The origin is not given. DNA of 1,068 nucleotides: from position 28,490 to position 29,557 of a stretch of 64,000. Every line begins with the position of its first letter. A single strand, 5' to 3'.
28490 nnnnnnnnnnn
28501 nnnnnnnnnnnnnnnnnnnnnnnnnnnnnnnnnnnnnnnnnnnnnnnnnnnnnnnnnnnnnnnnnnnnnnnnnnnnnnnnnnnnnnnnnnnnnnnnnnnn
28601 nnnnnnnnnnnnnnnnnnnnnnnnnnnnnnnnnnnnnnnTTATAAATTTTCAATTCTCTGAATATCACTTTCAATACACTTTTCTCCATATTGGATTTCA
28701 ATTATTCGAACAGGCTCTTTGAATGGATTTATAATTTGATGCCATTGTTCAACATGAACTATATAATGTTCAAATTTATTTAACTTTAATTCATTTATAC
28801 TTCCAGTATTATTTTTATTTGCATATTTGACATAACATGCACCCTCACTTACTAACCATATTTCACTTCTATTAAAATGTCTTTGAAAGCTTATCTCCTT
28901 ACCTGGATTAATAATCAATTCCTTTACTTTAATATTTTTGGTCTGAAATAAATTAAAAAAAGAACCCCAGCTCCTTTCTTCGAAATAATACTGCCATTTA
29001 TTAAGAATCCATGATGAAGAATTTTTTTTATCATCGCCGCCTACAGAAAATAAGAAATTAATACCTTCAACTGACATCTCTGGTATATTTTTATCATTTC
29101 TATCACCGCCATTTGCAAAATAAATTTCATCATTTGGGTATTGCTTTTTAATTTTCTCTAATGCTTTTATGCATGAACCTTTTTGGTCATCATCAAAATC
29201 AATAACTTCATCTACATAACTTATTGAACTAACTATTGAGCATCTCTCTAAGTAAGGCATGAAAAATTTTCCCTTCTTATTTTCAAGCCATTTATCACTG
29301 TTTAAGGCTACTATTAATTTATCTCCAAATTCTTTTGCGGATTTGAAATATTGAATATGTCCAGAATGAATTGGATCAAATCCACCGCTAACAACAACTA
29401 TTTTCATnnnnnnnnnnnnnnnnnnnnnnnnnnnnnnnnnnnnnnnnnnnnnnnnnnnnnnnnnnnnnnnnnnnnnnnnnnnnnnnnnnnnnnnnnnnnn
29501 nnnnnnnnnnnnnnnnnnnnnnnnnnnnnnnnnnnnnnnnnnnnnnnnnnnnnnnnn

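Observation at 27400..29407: Protein-coding genes embedded inside the conserved pgsA-tRNA(Cys)-tRNA(Leu) cluster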

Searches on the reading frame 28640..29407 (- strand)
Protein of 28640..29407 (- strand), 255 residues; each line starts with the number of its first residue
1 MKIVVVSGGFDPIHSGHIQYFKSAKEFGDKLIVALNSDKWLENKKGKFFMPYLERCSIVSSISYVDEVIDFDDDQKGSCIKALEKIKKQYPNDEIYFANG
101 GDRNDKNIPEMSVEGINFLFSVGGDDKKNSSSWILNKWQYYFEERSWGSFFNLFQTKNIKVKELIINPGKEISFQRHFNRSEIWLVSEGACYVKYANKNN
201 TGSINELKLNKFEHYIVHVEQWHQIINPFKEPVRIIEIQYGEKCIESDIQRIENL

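Call 3: search_protein_families(library=pfam, proteins=[window:28640-29407:-], max_evalue=0.01)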
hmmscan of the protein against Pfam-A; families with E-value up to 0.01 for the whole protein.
window:28640-29407:- (255 aa): 3 families
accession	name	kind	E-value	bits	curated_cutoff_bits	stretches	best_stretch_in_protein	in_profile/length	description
PF01050.24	MannoseP_isomer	-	1.9e-18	67.2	23.6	1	145-254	14-116/116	Mannose-6-phosphate isomerase C-terminal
PF01467.32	CTP_transf_like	-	2.4e-13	50.9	21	1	7-102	3-89/133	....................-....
PF07883.17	Cupin_2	-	0.00015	21.9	27.2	1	165-238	4-69/70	Cupin domain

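Call 4: search_protein_families(library=ncbifam, proteins=[window:28640-29407:-], max_evalue=0.01)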
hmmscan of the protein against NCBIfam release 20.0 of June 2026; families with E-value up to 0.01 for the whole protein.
window:28640-29407:- (255 aa): 20 families
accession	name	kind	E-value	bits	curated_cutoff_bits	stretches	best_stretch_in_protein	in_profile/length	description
TIGR02199.1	rfaE_dom_II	equivalog_domain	1.9e-17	63.4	181.5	1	2-110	12-113/144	D-glycero-beta-D-manno-heptose 1-phosphate adenylyltransferase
TIGR01479.1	GMP_PMI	equivalog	2.9e-17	62.7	372.95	1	145-254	361-463/467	mannose-1-phosphate guanylyltransferase/mannose-6-phosphate isomerase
TIGR01518.1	g3p_cytidyltrns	equivalog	1.1e-14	54.6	165.4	1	4-78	1-76/125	glycerol-3-phosphate cytidylyltransferase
NF008454.0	PRK11316.1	equivalog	1.5e-14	53.5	521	1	2-82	341-423/475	bifunctional D-glycero-beta-D-manno-heptose-7-phosphate kinase/D-glycero-beta-D-manno-heptose 1-phosphate adenylyltransferase HldE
TIGR00125.1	cyt_tran_rel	domain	4.7e-14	52.3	27.7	1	3-68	1-65/65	adenylyltransferase/cytidyltransferase family protein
NF001985.0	PRK00777.1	subfamily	1.7e-10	41.2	104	1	2-60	5-63/157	pantetheine-phosphate adenylyltransferase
NF005519.0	PRK07152.1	equivalog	5.9e-09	35.3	315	1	1-104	1-109/361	nicotinate-nucleotide adenylyltransferase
NF012004.0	PRK15460.1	equivalog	1.3e-08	33.9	859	1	145-253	371-472/478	mannose-1-phosphate guanyltransferase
NF002250.0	PRK01170.1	subfamily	6.7e-07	29.1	489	1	2-58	1-56/322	bifunctional pantetheine-phosphate adenylyltransferase/NTP phosphatase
TIGR00482.1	TIGR00482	equivalog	8.9e-07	29.1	112.45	1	6-103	2-104/194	nicotinate (nicotinamide) nucleotide adenylyltransferase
NF000840.1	PRK00071.1-3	equivalog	3.6e-06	26.6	150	1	2-102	7-112/201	nicotinate-nucleotide adenylyltransferase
TIGR01510.1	coaD_prev_kdtB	equivalog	2e-05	24.7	103.3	1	4-38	2-36/155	pantetheine-phosphate adenylyltransferase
NF045965.1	RibF_rel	equivalog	2.9e-05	23.6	200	1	4-90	15-110/279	FAD synthase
NF005518.0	PRK07143.1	equivalog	0.0001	21.9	232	1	3-88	17-107/281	hypothetical protein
NF041124.1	CoaD_Thcocales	equivalog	0.00013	21.9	290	1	2-56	5-60/156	phosphopantetheine adenylyltransferase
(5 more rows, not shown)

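Call 9: find_homologous_proteins(query=window:28640-29407:-)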
Query window:28640-29407:- (255 aa): 7868 proteins with E <= 0.001 among 8000 candidates; the best 120 are listed.
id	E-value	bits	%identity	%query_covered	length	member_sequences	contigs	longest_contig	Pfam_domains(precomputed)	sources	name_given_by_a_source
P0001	1.4e-169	580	100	100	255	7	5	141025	PF01467.33,PF01050.25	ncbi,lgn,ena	-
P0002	4.8e-151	520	89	100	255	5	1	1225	PF07883.18,PF01467.33,PF01050.25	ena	-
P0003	1.8e-150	518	87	100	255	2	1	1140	PF01467.33,PF01050.25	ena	-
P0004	1.8e-147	508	87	100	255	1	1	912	PF07883.18,PF01467.33,PF01050.25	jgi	-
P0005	2.0e-147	508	86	100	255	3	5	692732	PF01467.33,PF01050.25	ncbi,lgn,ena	-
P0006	3.9e-144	497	84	100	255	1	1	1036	PF01467.33,PF01050.25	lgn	-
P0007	1.6e-143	495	85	98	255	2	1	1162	PF01467.33,PF01050.25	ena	-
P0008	2.1e-143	495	84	100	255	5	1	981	PF07883.18,PF01467.33,PF01050.25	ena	-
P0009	1.4e-142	492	84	100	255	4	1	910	PF07883.18,PF01467.33,PF01050.25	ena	-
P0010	1.4e-142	492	83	100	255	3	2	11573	PF01467.33,PF01050.25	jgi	jgi:cytidyltransferase-like protein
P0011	1.5e-142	492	84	99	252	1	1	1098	PF01467.33,PF01050.25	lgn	-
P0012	2.9e-142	491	84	98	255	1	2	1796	PF01467.33,PF01050.25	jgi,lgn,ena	-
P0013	3.5e-141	487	82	99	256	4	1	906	PF07883.18,PF01467.33,PF01050.25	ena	-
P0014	4.6e-141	487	83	100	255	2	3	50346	PF01467.33,PF01050.25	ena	-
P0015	9.2e-141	486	83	100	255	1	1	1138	PF07883.18,PF01467.33,PF01050.25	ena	-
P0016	2.3e-140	485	84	99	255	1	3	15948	PF07883.18,PF01467.33,PF01050.25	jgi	jgi:cytidyltransferase-like protein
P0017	3.1e-140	484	84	99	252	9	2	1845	PF07883.18,PF01467.33,PF01050.25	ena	-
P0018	3.9e-140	484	83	100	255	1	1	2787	PF07883.18,PF01467.33,PF01050.25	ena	-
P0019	4.6e-140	484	82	100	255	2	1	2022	PF07883.18,PF01467.33,PF01050.25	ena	-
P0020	4.8e-140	484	83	100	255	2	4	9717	PF07883.18,PF01467.33,PF01050.25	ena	-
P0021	7.9e-140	483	83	99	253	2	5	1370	PF07883.18,PF01467.33,PF01050.25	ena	-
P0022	8.5e-140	483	83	99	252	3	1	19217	PF07883.18,PF01467.33,PF01050.25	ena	-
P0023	8.6e-140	483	82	100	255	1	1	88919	PF01467.33,PF01050.25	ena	-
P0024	9.9e-140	483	82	99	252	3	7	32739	PF01467.33,PF01050.25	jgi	jgi:cytidyltransferase-like protein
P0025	2.2e-139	481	84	100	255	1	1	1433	PF07883.18,PF01467.33,PF01050.25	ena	-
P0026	2.7e-139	481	83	99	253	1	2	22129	PF07883.18,PF01467.33,PF01050.25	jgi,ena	-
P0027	3.2e-139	481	83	99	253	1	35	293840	PF07883.18,PF01467.33,PF01050.25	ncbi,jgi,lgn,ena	-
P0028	4.0e-139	481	82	99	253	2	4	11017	PF07883.18,PF01467.33,PF01050.25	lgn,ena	-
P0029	6.9e-139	480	82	98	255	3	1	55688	PF01467.33,PF01050.25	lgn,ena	-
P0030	8.1e-139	480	82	100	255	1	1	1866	PF07883.18,PF01467.33,PF01050.25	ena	-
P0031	8.8e-139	479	83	99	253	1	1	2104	PF07883.18,PF01467.33,PF01050.25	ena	-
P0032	1.7e-138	479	83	99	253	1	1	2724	PF07883.18,PF01467.33,PF01050.25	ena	-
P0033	3.1e-138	478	83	99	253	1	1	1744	PF07883.18,PF01467.33,PF01050.25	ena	-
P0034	3.9e-138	477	82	99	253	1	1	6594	PF01467.33,PF01050.25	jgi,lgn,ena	jgi:cytidyltransferase-like protein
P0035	6.7e-138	477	81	99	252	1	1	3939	PF01467.33,PF01050.25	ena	-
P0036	7.1e-138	477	81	100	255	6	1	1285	PF01467.33,PF01050.25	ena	-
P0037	9.0e-138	476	82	100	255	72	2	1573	PF07883.18,PF01467.33,PF01050.25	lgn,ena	-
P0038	9.5e-138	476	81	100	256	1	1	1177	PF07883.18,PF01467.33,PF01050.25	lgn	-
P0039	1.4e-137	476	80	100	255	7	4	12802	PF07883.18,PF01467.33,PF01050.25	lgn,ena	-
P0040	1.6e-137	475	82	99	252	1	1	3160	PF07883.18,PF01467.33,PF01050.25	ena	-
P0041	1.8e-137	475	82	99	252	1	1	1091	PF01467.33,PF01050.25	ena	-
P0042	4.4e-137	474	83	99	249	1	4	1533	PF01467.33,PF01050.25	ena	-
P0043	4.9e-137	474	82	99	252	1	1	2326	PF01467.33,PF01050.25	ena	-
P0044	8.5e-137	473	80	100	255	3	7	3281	PF07883.18,PF01467.33,PF01050.25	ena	-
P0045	2.0e-136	472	83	99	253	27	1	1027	PF01467.33,PF01050.25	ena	-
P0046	2.7e-136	471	80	99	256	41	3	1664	PF07883.18,PF01467.33,PF01050.25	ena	-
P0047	3.6e-136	471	81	100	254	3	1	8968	PF01467.33,PF01050.25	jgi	-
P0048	3.7e-136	471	81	99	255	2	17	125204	PF07883.18,PF01467.33,PF01050.25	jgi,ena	-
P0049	8.2e-136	470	80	99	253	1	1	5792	PF01467.33,PF01050.25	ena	-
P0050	8.9e-136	470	79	99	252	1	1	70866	PF01467.33,PF01050.25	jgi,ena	-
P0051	9.0e-136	470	80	99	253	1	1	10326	PF01467.33,PF01050.25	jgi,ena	-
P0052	1.1e-135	469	81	99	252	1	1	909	PF07883.18,PF01467.33,PF01050.25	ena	-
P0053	1.3e-135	469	80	99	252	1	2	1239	PF01467.33,PF01050.25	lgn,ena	-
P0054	2.0e-135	468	81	99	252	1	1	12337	PF01467.33,PF01050.25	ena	-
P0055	2.2e-135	468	81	98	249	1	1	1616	PF07883.18,PF01467.33,PF01050.25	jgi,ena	jgi:cytidyltransferase-like protein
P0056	2.3e-135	468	79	100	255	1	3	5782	PF01467.33,PF01050.25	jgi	jgi:cytidyltransferase-like protein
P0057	4.3e-135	467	81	98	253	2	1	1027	PF01467.33,PF01050.25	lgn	-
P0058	1.1e-134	466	82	99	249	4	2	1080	PF01467.33,PF01050.25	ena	-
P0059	1.6e-134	465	81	99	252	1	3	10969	PF01467.33,PF01050.25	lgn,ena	-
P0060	2.4e-134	465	80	99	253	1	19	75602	PF01467.33,PF01050.25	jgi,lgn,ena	jgi:cytidyltransferase-like protein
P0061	3.1e-134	465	79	100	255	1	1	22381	PF07883.18,PF01467.33,PF01050.25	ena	-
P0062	3.8e-134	464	81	99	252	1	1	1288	PF01467.33,PF01050.25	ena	-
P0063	4.0e-134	464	78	100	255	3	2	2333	PF01467.33,PF01050.25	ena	-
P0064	4.5e-134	464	79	99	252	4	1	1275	PF07883.18,PF01467.33,PF01050.25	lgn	-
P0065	4.9e-134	464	80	99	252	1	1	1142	PF07883.18,PF01467.33,PF01050.25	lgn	-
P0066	7.4e-134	463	81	99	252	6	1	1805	PF01467.33,PF01050.25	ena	-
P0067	1.3e-133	463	79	99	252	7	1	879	PF07883.18,PF01467.33,PF01050.25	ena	-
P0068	1.8e-133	462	77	100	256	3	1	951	PF07883.18,PF01467.33,PF01050.25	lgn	-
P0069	3.8e-133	461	78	100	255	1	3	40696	PF01467.33,PF01050.25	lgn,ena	-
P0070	4.3e-133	461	78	100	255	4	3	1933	PF01467.33,PF01050.25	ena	-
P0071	1.1e-132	459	79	99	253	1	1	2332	PF01467.33,PF01050.25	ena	-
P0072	1.5e-132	459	79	99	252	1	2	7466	PF01467.33,PF01050.25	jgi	jgi:cytidyltransferase-like protein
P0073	1.4e-131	456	78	100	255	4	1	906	PF07883.18,PF01467.33,PF01050.25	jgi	-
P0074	1.7e-131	456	79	98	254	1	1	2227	PF01467.33,PF01050.25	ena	-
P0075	1.8e-130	452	79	99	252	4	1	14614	PF01467.33,PF01050.25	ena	-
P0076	2.0e-130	452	79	99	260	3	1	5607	PF01467.33,PF01050.25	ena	-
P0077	2.5e-130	452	78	100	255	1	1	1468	PF01467.33,PF01050.25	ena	-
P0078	2.7e-130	452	77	100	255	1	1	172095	PF07883.18,PF01467.33,PF01050.25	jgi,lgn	jgi:cytidyltransferase-like protein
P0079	3.0e-130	452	77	99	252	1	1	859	PF07883.18,PF01467.33,PF01050.25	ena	-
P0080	3.2e-130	451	79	99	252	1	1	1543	PF07883.18,PF01467.33,PF01050.25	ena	-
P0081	4.3e-130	451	78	100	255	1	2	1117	PF01467.33,PF01050.25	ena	-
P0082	9.5e-130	450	78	98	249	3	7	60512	PF01467.33,PF01050.25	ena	-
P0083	1.5e-129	449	76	99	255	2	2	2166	PF01467.33,PF01050.25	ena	-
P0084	1.7e-129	449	76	99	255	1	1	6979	PF01467.33,PF01050.25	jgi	jgi:cytidyltransferase-like protein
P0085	1.7e-129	449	77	99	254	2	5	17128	PF01467.33,PF01050.25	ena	-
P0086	3.3e-129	448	76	100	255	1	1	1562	PF01467.33,PF01050.25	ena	-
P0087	3.6e-129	448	77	99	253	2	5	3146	PF01467.33,PF01050.25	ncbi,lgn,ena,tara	tara:strand:+ start:599 stop:1360 length:762 start_codon:yes stop_codon:yes gene_type:complete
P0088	5.8e-129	447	76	99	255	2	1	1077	PF01467.33,PF01050.25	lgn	-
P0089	6.0e-129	447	76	100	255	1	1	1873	PF01467.33,PF01050.25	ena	-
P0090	1.0e-128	447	78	99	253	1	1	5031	PF01467.33,PF01050.25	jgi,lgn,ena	-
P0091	1.1e-128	446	77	99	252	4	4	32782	PF07883.18,PF01467.33,PF01050.25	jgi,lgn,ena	-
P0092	1.5e-128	446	77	99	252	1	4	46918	PF07883.18,PF01467.33,PF01050.25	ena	-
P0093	1.5e-128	446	75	99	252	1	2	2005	PF07883.18,PF01467.33,PF01050.25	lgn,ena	-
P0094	2.2e-128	445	76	100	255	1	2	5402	PF01467.33,PF01050.25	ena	-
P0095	2.4e-128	445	75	100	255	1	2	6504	PF01467.33,PF01050.25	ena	-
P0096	6.1e-128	444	75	100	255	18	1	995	PF01467.33,PF01050.25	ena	-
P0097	6.3e-128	444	76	100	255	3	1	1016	PF07883.18,PF01467.33,PF01050.25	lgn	-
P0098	1.3e-127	443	77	99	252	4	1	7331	PF01467.33,PF01050.25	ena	-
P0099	2.3e-127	442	79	98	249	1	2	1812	PF07883.18,PF01467.33,PF01050.25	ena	-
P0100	5.5e-127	441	75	100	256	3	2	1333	PF01467.33,PF01050.25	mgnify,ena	mgnify:CR=1 FL=1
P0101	7.8e-127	440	74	99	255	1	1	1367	PF01467.33,PF01050.25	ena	-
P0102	7.8e-127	440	75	100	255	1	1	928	PF01467.33,PF01050.25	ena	-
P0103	8.8e-127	440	76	98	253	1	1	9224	PF01467.33,PF01050.25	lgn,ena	-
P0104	1.0e-126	440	74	99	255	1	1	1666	PF01467.33,PF01050.25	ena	-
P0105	1.1e-126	440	75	99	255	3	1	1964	PF01467.33,PF01050.25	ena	-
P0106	1.3e-126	440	74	100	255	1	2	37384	PF01467.33,PF01050.25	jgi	jgi:cytidyltransferase-like protein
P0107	2.2e-126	439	75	99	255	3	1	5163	PF01467.33,PF01050.25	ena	-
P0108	2.9e-126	438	75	99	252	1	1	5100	PF01467.33,PF01050.25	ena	-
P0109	4.4e-126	438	76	99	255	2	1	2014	PF07883.18,PF01467.33,PF01050.25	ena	-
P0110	5.0e-126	438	75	99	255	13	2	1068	PF07883.18,PF01467.33,PF01050.25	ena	-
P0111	5.1e-126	438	74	99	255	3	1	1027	PF01467.33,PF01050.25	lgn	-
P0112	6.2e-126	437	76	99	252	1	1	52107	PF07883.18,PF01467.33,PF01050.25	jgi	jgi:cytidyltransferase-like protein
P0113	6.8e-126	437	76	99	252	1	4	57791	PF07883.18,PF01467.33,PF01050.25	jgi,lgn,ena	jgi:cytidyltransferase-like protein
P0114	7.5e-126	437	74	99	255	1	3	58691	PF01467.33,PF01050.25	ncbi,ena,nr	ncbi:adenylyltransferase/cytidyltransferase family protein [Gammaproteobacteria bacterium]|nr:adenyl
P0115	9.0e-126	437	76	100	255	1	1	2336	PF01467.33,PF01050.25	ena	-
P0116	2.2e-125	436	76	99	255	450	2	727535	PF01467.33,PF01050.25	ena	-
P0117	2.4e-125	435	74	100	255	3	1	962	PF01467.33,PF01050.25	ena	-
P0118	2.9e-125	435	73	100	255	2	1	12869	PF01467.33,PF01050.25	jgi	jgi:cytidyltransferase-like protein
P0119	3.5e-125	435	75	98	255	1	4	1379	PF01467.33,PF01050.25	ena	-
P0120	3.9e-125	435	75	99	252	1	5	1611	PF07883.18,PF01467.33,PF01050.25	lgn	-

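Call 16: search_protein_families(library=phrogs, proteins=[window:28640-29407:-], max_evalue=0.01)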
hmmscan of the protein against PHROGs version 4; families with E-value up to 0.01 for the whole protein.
window:28640-29407:- (255 aa): 3 families
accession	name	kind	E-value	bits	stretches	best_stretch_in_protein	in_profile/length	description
phrog_7878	-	other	8.2e-30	104.6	1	1-115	1-108/131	bifunctional heptose 7-phosphate kinase/heptose 1-phosphate adenyltransferase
phrog_7851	-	other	6.2e-05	24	1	142-227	7-92/117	cysteine dioxygenase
phrog_3462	-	moron, auxiliary metabolic gene and host takeover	0.00026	21.3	1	1-59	2-63/346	nicotinamide-nucleotide adenylyltransferase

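Call 38: find_related_loci(query=window:28640-29407:-, collection=viral_contigs, flank=8000)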
Query window:28640-29407:- (255 aa) in viral_contigs; peptide patterns used: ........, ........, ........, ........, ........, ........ (x = any residue, [..] = any of these).
5 stretches matched a pattern; 3 encode a relative of the query (tblastn E <= 1e-3); 3 distinct loci.
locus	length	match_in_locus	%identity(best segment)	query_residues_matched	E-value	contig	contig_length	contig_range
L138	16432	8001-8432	45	1-137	2e-32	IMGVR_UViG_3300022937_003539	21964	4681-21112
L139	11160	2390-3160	32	3-245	1e-25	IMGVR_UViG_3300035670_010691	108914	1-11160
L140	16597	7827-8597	32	3-245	1e-25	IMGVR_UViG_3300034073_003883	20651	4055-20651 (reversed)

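Call 56: search_protein_families(library=padloc, proteins=[window:28640-29407:-], max_evalue=0.01)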
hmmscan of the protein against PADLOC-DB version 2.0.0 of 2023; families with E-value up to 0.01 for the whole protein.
window:28640-29407:- (255 aa): 0 families

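Call 65: predict_structure(alignment_id=A2)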
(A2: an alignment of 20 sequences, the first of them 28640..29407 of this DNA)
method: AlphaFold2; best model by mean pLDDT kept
length: 255 residues; sequences in the alignment: 20
mean_pLDDT: 78.7   pTM: 0.54
mean pLDDT of the five models: 78.7, 73.6, 72.4, 70.7, 69.3
residues with pLDDT >= 90: 79; 70-90: 107; 50-70: 52; < 50: 17
segments of 3 or more residues with pLDDT < 50: 137-140, 245-255
pLDDT, mean of each block of 10 residues (from residue 1): 87 71 90 88 63 83 88 76 92 92 74 86 58 52 74 71 91 67 89 88 91 87 92 89 52 36
secondary structure, 60 per line:
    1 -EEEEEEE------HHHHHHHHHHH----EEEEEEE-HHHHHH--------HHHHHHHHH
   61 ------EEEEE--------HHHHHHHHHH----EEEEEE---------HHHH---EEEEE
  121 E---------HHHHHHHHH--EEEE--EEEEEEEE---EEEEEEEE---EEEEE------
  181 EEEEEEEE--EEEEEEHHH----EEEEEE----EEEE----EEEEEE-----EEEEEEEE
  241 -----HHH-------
elements in order: E2-8 H15-25 E30-36 H38-43 H52-60 E67-71 H80-89 E94-99 H109-112 E116-121 H131-139 E142-145 E148-155 E159-166 E170-174 E181-188 E191-196 E204-209 E214-217 E222-227 E233-240

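Call 67: fold_search(model_id=the predicted structure, library=pdb)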
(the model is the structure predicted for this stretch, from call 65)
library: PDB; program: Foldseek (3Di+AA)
matches with E <= 10: 1929; with E <= 0.001: 930
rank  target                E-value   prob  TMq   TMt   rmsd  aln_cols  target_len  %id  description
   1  4yrd_A                1.1e-10  1.00  0.37  0.28  17.5       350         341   13  Crystal structure of CapF with inhibitor 3-isopropenyl-tropolone (released 2015-10-21)
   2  4yrd_B                3.1e-10  1.00  0.37  0.28  17.0       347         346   13  Crystal structure of CapF with inhibitor 3-isopropenyl-tropolone (released 2015-10-21)
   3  2zkl                  1.0e-09  1.00  0.37  0.26  17.8       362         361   14  Crystal Structure of capsular polysaccharide assembling protein CapF from staphylococcus aureus (released 2009-03-31)
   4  3st7                  3.3e-09  1.00  0.38  0.26  18.4       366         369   14  Crystal Structure of capsular polysaccharide assembling protein CapF from staphylococcus aureus (released 2012-02-15)
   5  3vhr                  5.7e-09  1.00  0.37  0.28  18.5       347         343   13  Crystal Structure of capsular polysaccharide assembling protein CapF from Staphylococcus aureus in space group C2221 (released 2012-02-15)
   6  4qm9_B                1.3e-08  1.00  0.35  0.57   3.6       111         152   19  Crystal Structure of a Putative Cysteine Dioxygenase From Bacillus subtilis with Cys-bound (released 2014-11-19)
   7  4qm9_A                1.4e-08  1.00  0.35  0.56  14.8       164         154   13  Crystal Structure of a Putative Cysteine Dioxygenase From Bacillus subtilis with Cys-bound (released 2014-11-19)
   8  3eqe_B                2.5e-08  1.00  0.35  0.56   3.6       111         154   19  Crystal structure of the YubC protein from Bacillus subtilis. Northeast Structural Genomics Consortium target SR112. (released 2008-10-14)
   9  4lul_A                3.2e-08  1.00  0.34  0.44   9.6       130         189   12  The crystal structure of the P132A, Y133D mutant of Pyrococcus furiosus phosphoglucose isomerase in complex with manga (released 2014-07-30)
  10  4luk                  3.2e-08  1.00  0.31  0.40   9.7       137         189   11  The crystal structure of the P132A, Y133G mutant of Pyrococcus furiosus phosphoglucose isomerase in complex with mangane (released 2014-07-30)
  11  5u5d_D                3.6e-08  1.00  0.33  0.45   3.2       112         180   20  Psf4 in complex with Mn2+ and (R)-2-HPP (released 2017-01-04)
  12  3eqe_A                4.1e-08  1.00  0.35  0.56   5.0       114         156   17  Crystal structure of the YubC protein from Bacillus subtilis. Northeast Structural Genomics Consortium target SR112. (released 2008-10-14)
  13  1j3p_B                4.1e-08  1.00  0.32  0.43   9.4       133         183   12  Crystal structure of Thermococcus litoralis phosphoglucose isomerase (released 2004-02-24)
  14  5u58_C                4.4e-08  1.00  0.33  0.50   3.0       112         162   20  Psf4 in complex with Fe2+ and (R)-2-HPP (released 2017-01-04)
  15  7x85_A                5.2e-08  1.00  0.34  0.67   1.5       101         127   17  Crystal structure of chicken CENP-C Cupin domain (released 2023-03-15)
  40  2b7l_B                1.9e-07  1.00  0.38  0.79   2.7       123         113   30  Crystal Structure of CTP:Glycerol-3-Phosphate Cytidylyltransferase from Staphylococcus aureus (released 2006-06-27)
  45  1coz_A                2.2e-07  1.00  0.41  0.75   3.6       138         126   28  CTP:GLYCEROL-3-PHOSPHATE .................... FROM BACILLUS SUBTILIS (released 1999-10-06)
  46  2b7l_A                2.3e-07  1.00  0.38  0.79   2.6       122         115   30  Crystal Structure of CTP:Glycerol-3-Phosphate Cytidylyltransferase from Staphylococcus aureus (released 2006-06-27)
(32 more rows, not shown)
